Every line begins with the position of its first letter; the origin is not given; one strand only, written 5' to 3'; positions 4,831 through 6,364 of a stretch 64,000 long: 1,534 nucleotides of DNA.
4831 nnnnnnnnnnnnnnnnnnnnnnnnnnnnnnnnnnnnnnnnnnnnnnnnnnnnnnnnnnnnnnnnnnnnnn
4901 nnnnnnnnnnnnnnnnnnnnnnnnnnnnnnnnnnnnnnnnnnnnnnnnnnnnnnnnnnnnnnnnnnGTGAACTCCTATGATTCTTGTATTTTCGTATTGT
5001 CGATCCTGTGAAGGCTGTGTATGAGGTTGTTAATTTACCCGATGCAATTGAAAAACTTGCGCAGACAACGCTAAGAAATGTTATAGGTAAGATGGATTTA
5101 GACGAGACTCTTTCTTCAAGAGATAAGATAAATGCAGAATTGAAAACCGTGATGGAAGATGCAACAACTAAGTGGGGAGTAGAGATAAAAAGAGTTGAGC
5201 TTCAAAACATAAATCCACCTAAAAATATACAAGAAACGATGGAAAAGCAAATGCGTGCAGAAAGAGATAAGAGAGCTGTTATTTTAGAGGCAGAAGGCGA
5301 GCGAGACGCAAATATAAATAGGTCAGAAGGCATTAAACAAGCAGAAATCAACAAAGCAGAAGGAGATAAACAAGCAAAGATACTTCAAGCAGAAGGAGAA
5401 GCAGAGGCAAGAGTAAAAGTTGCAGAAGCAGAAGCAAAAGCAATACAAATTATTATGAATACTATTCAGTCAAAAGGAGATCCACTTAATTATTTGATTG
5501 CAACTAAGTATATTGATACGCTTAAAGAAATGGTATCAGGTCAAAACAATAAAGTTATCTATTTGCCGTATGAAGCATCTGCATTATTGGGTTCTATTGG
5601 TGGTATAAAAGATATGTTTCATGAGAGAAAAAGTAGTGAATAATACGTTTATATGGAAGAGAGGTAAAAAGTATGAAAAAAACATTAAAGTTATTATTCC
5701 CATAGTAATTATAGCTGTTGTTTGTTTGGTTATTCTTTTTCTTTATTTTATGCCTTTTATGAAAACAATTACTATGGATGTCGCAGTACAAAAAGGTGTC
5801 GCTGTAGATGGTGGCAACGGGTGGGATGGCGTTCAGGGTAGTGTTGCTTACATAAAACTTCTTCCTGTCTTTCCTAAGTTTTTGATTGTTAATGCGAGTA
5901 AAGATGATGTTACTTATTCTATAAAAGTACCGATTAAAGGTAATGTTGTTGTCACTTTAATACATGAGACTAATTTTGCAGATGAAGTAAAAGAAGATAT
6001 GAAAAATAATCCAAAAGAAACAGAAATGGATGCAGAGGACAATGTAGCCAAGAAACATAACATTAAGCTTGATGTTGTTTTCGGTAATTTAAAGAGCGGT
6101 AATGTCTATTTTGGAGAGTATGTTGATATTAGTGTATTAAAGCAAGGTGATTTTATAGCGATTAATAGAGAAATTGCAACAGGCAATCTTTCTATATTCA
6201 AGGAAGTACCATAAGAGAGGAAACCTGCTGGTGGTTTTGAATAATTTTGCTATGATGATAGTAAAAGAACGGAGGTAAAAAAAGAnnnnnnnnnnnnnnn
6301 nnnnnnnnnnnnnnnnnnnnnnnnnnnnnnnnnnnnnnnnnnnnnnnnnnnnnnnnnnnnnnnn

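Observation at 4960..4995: Abrupt junction where two oppositely oriented, N-terminally truncated genes meet and GC content drops from about 45% to about 30%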

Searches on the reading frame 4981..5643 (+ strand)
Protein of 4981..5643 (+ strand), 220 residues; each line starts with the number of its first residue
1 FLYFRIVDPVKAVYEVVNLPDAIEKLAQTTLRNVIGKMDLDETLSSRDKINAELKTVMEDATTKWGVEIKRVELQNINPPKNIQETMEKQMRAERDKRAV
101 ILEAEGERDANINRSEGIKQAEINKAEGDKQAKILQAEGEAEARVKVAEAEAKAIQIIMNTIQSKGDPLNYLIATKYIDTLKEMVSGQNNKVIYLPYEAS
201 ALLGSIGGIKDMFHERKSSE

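Call 16: search_protein_families(library=pfam, proteins=[window:4981-5643:+])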
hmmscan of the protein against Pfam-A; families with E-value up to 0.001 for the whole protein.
window:4981-5643:+ (220 aa): 2 families
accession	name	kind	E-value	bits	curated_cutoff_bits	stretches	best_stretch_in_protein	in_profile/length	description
PF01145.31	Band_7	-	3.2e-25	89.6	23.6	1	2-107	66-175/176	SPFH domain / Band 7 family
PF13421.11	Band_7_1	-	0.00047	20.3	24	0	23-92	137-208/211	SPFH domain-Band 7 family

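Call 19: find_homologous_proteins(query=window:4981-5643:+, max_evalue=1e-20)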
Query window:4981-5643:+ (220 aa): 8000 proteins with E <= 1e-20 among 8000 candidates; the best 120 are listed.
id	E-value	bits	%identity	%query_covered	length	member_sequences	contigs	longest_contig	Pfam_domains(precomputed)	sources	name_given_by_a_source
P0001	9.2e-132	454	100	100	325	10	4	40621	PF01145.32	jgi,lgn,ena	-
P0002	2.2e-127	440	96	100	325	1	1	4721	PF01145.32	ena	-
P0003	8.4e-94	331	72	99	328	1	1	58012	PF01145.32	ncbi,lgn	ncbi:MAG: SPFH domain-containing protein [Syntrophobacteraceae bacterium]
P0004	8.7e-93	327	69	97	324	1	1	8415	PF01145.32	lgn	-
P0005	2.4e-92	326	62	99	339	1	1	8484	PF01145.32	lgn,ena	-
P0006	3.6e-92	325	70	99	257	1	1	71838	PF01145.32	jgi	jgi:regulator of protease activity HflC (stomatin/prohibitin superfamily)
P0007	6.2e-92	325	68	98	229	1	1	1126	PF01145.32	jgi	jgi:regulator of protease activity HflC (stomatin/prohibitin superfamily)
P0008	6.2e-92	325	69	97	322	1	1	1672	PF01145.32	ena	-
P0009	7.9e-92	324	68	97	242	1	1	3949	PF01145.32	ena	-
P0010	8.8e-92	324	68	99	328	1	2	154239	PF01145.32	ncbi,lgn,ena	-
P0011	8.8e-92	324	68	99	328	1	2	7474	PF01145.32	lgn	-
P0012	8.9e-92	324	68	97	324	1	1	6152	PF01145.32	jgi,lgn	jgi:regulator of protease activity HflC (stomatin/prohibitin superfamily)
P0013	1.6e-91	323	69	99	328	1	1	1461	PF01145.32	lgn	-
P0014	2.3e-91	323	68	98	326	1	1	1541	PF01145.32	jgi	-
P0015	2.7e-91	322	68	98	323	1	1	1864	PF01145.32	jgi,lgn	-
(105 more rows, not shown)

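Call 20: find_encoding_contigs(protein=P0001, flank=10000, max_places=10)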
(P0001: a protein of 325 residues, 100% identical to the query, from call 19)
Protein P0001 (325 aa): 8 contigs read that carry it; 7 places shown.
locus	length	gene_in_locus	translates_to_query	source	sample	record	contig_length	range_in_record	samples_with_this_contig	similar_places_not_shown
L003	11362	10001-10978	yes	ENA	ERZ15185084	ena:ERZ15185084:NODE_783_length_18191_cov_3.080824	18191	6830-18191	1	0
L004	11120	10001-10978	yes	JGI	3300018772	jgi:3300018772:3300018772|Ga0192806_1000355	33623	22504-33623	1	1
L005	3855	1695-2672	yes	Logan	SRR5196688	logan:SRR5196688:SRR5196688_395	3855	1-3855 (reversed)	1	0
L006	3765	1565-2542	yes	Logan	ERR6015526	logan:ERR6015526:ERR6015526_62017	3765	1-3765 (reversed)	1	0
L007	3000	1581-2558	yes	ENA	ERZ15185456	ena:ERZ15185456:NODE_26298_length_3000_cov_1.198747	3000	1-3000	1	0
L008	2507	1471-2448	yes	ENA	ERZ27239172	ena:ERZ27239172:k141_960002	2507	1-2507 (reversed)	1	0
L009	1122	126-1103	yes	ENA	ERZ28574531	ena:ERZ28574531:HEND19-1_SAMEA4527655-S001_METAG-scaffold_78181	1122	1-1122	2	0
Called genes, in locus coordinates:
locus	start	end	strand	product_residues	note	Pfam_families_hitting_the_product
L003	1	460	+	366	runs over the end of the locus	-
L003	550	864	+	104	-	-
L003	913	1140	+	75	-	-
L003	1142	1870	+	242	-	-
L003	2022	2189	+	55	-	-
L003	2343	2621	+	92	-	PF00216:Bac_DNA_binding, PF18291:HU-HIG (weak)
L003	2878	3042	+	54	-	-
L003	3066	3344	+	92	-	-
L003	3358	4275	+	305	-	PF01145:Band_7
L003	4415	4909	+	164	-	-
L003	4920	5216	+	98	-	-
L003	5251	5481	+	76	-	-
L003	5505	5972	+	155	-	-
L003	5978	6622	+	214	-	-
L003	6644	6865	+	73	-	-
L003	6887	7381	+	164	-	-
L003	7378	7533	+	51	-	-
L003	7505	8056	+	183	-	-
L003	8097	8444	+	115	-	-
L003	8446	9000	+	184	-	PF04011:LemA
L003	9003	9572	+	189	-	-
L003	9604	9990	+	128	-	-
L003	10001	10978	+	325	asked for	PF01145:Band_7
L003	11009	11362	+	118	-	?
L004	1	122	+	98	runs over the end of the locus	-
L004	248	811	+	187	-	-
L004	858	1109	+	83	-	-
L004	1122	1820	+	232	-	-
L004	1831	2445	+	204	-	-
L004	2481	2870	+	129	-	-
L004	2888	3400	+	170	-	-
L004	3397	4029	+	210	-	-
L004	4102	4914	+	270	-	-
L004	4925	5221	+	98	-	-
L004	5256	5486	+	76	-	-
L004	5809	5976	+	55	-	-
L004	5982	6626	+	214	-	-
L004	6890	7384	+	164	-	-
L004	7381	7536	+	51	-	-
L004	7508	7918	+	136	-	-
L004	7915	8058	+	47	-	-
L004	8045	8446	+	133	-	-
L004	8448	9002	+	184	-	PF04011:LemA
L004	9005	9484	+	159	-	-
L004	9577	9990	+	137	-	-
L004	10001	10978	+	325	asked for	PF01145:Band_7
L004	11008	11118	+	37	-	?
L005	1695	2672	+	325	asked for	PF01145:Band_7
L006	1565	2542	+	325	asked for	PF01145:Band_7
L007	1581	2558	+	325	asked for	PF01145:Band_7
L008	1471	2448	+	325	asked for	PF01145:Band_7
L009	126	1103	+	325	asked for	PF01145:Band_7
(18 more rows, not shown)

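Call 54: find_encoding_contigs(protein=P0282, flank=10000, max_places=10)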
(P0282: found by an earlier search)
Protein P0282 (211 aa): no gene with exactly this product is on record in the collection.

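Call 56: find_encoding_contigs(protein=P0281, flank=10000, max_places=5)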
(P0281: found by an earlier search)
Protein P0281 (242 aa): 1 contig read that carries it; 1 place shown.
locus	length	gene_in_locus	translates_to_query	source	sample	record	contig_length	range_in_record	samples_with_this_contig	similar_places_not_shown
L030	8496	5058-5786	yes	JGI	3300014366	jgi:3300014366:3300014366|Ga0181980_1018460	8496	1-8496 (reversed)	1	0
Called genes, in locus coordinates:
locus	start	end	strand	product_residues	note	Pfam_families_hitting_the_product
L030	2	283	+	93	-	?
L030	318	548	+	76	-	-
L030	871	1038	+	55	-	-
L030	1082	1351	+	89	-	-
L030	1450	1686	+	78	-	-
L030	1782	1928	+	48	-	-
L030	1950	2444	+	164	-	-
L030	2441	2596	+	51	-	-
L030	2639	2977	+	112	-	-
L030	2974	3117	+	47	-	-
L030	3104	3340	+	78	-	-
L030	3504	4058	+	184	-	PF04011:LemA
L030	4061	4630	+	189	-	-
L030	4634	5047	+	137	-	-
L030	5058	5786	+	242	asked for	PF01145:Band_7, PF02151:UVR (weak)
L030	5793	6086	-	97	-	PF00708:Acylphosphatase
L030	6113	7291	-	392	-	PF03130:HEAT_PBS (faint), PF13646:HEAT_2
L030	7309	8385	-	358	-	PF02163:Peptidase_M50, PF04495:GRASP55_65 (weak), PF13180:PDZ_2, PF00595:PDZ, PF17820:PDZ_6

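Call 60: find_encoding_contigs(protein=P0284, flank=10000, max_places=5)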
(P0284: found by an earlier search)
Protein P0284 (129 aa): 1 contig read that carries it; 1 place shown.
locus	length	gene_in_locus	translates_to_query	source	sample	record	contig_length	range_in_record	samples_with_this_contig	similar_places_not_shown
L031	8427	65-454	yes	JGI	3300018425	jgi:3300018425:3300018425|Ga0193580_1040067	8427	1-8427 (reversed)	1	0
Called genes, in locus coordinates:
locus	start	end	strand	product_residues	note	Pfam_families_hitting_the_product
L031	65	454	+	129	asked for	-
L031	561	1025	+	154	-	-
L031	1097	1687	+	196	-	PF23653:DUF7149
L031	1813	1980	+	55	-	-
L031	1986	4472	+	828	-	PF25120:DUF7814, PF02384:N6_Mtase (faint), PF20473:MmeI_Mtase (faint), PF07669:Eco57I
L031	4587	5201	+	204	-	-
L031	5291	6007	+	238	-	-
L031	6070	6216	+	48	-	PF00145:DNA_methylase (weak)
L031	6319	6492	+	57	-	PF12728:HTH_17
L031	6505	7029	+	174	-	-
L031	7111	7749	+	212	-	-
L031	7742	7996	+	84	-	-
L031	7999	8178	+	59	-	-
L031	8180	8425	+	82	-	?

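Call 64: list_cluster_members(proteins=[L030:7309-8385:-, L030:6113-7291:-, L030:5793-6086:-])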
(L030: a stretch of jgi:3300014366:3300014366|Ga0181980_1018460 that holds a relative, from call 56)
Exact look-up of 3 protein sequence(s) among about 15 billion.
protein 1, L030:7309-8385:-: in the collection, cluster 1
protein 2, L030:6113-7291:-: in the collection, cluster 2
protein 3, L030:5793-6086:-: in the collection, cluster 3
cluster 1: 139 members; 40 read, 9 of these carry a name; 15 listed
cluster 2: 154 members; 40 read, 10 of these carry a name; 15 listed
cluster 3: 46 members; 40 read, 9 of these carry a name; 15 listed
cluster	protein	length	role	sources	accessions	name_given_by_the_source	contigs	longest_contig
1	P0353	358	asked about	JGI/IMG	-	-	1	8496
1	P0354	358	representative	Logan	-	-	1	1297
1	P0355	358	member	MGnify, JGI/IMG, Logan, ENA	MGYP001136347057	FL=1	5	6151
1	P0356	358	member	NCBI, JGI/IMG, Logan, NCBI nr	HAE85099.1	MAG TPA: hypothetical protein DCG78_01135 [Anaerolineaceae bacterium] | regulator of sigma E protease | hypothetical protein [Anaerolineaceae bacterium]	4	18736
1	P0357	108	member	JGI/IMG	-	regulator of sigma E protease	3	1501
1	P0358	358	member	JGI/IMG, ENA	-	regulator of sigma E protease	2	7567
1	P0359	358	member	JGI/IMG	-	regulator of sigma E protease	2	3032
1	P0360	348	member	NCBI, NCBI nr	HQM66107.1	MAG TPA: M50 family metallopeptidase, partial [Anaerolineaceae bacterium] | M50 family metallopeptidase [Anaerolineaceae bacterium]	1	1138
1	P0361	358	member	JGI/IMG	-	regulator of sigma E protease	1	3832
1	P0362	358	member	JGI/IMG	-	regulator of sigma E protease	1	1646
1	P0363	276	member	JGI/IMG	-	regulator of sigma E protease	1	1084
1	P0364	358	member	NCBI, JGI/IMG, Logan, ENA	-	-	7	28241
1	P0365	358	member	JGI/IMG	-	-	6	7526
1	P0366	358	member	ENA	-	-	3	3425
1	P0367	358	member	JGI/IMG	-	-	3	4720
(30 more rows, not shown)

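Call 68: search_protein_families(library=phrogs, proteins=[L004:1122-1820:+, L004:4102-4914:+, L004:5982-6626:+, L004:3397-4029:+, L003:1142-1870:+], max_evalue=0.001)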
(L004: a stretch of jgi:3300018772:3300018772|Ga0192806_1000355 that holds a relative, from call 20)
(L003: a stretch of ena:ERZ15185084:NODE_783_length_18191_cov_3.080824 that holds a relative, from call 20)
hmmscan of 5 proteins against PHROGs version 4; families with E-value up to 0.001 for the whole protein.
L004:1122-1820:+ (232 aa): 0 families

L004:4102-4914:+ (270 aa): 0 families

L004:5982-6626:+ (214 aa): 0 families

L004:3397-4029:+ (210 aa): 0 families

L003:1142-1870:+ (242 aa): 0 families

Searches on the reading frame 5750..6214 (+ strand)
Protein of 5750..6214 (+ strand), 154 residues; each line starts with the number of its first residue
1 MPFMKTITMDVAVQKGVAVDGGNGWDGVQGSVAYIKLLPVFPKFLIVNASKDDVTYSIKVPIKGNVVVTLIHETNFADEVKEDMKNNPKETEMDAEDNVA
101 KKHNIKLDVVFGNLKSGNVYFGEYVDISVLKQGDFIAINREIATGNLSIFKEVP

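Call 63: find_encoding_contigs(protein=window:5750-6214:+, flank=10000, max_places=10)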
Protein window:5750-6214:+ (154 aa): 6 contigs read that carry it; 5 places shown.
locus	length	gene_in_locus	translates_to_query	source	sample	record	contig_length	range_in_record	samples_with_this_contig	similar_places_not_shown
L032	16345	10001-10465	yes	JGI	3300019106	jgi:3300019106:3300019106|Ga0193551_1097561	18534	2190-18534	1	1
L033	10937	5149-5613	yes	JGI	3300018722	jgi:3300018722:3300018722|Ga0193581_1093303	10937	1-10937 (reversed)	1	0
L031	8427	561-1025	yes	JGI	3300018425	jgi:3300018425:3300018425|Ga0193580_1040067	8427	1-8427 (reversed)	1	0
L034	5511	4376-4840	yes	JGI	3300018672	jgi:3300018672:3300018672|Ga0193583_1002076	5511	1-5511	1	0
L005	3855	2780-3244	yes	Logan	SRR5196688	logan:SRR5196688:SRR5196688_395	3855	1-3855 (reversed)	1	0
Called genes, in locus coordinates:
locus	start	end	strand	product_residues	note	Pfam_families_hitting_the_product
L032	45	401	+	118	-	-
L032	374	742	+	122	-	-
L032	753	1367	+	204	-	-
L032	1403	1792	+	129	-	-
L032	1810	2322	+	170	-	-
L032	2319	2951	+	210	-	-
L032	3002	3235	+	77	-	-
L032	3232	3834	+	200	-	-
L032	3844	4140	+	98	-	-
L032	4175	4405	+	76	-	-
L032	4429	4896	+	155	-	-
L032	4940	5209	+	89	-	-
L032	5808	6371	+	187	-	-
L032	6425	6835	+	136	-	-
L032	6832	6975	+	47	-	-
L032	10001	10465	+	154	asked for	-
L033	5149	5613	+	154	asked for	-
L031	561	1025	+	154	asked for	-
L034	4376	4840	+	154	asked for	-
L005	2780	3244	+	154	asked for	-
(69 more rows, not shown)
